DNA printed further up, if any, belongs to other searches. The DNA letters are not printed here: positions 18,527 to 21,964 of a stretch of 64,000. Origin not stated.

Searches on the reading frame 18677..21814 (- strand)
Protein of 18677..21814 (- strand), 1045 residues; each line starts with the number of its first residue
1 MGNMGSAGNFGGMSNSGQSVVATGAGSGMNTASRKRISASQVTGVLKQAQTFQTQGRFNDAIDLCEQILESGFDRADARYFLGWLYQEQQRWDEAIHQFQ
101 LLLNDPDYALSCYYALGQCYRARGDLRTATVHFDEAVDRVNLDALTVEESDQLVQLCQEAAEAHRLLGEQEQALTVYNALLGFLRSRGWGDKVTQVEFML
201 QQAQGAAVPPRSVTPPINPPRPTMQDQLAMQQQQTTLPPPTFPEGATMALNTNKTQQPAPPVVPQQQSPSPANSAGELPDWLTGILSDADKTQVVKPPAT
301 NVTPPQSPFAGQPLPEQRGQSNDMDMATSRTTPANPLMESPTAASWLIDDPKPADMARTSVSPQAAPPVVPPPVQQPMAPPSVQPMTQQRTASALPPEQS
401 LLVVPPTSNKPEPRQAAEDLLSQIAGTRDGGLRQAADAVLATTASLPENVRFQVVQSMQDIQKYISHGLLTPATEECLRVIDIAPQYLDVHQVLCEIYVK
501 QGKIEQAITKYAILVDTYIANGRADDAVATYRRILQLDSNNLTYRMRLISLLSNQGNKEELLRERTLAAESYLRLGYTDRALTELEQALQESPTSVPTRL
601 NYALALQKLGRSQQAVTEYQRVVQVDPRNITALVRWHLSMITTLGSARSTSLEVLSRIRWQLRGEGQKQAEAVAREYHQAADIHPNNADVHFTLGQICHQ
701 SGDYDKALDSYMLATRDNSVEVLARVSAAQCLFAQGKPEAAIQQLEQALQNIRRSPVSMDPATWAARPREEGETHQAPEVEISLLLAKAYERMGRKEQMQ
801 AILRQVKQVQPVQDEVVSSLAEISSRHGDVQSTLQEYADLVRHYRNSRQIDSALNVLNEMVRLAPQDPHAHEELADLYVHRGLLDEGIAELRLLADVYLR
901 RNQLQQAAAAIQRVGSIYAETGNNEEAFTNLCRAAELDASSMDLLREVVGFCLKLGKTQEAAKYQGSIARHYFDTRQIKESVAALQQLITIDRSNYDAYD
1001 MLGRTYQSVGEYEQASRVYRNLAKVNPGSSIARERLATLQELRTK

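Call 9: search_protein_families(library=pfam, proteins=[window:18677-21814:-])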
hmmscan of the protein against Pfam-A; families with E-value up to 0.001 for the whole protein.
window:18677-21814:- (1045 aa): 29 families (the best 25 are shown)
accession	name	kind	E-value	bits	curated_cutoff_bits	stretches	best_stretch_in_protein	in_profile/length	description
PF14559.12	TPR_19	-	7.5e-46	154.8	25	4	578-629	7-58/68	Tetratricopeptide repeat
PF13428.12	TPR_14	-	9.1e-43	140.7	23.5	2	997-1039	2-44/44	Tetratricopeptide repeat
PF13181.12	TPR_8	-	4e-40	133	25.7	0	688-715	1-28/34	Tetratricopeptide repeat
PF07719.23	TPR_2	-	5.3e-40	132.7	27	0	688-712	1-25/34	Tetratricopeptide repeat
PF13432.12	TPR_16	-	9.9e-33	112.6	32.7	2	46-105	1-61/65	Tetratricopeptide repeat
PF13414.12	TPR_11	-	2.5e-31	107.5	26.8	0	670-702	11-42/42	TPR repeat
PF00515.34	TPR_1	-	4.2e-28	96.4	27.8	0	688-712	1-25/34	Tetratricopeptide repeat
PF13424.12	TPR_12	-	8.4e-25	87.2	30.1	1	48-100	9-69/77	Tetratricopeptide repeat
PF13431.12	TPR_17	-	3.2e-24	83.5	24.4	1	679-708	4-33/34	Tetratricopeptide repeat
PF13174.12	TPR_6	-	6e-24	83.4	26.3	0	600-627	4-31/33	Tetratricopeptide repeat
PF13176.12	TPR_7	-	3.3e-21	74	27.9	0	998-1022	1-27/36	Tetratricopeptide repeat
PF12895.13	ANAPC3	-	5.3e-20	71.9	27.2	2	55-129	2-75/82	Anaphase-promoting complex, cyclosome, subunit 3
PF07721.20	TPR_4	-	4.4e-15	55.1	27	0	724-747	3-26/26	Tetratricopeptide repeat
PF23914.1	TPR_CcmH_CycH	-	2.2e-13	50.8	42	0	573-633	61-124/158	Cytochrome c-type biogenesis protein H TPR domain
PF13371.12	TPR_9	-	2.1e-12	47.3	35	0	844-911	5-72/73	Tetratricopeptide repeat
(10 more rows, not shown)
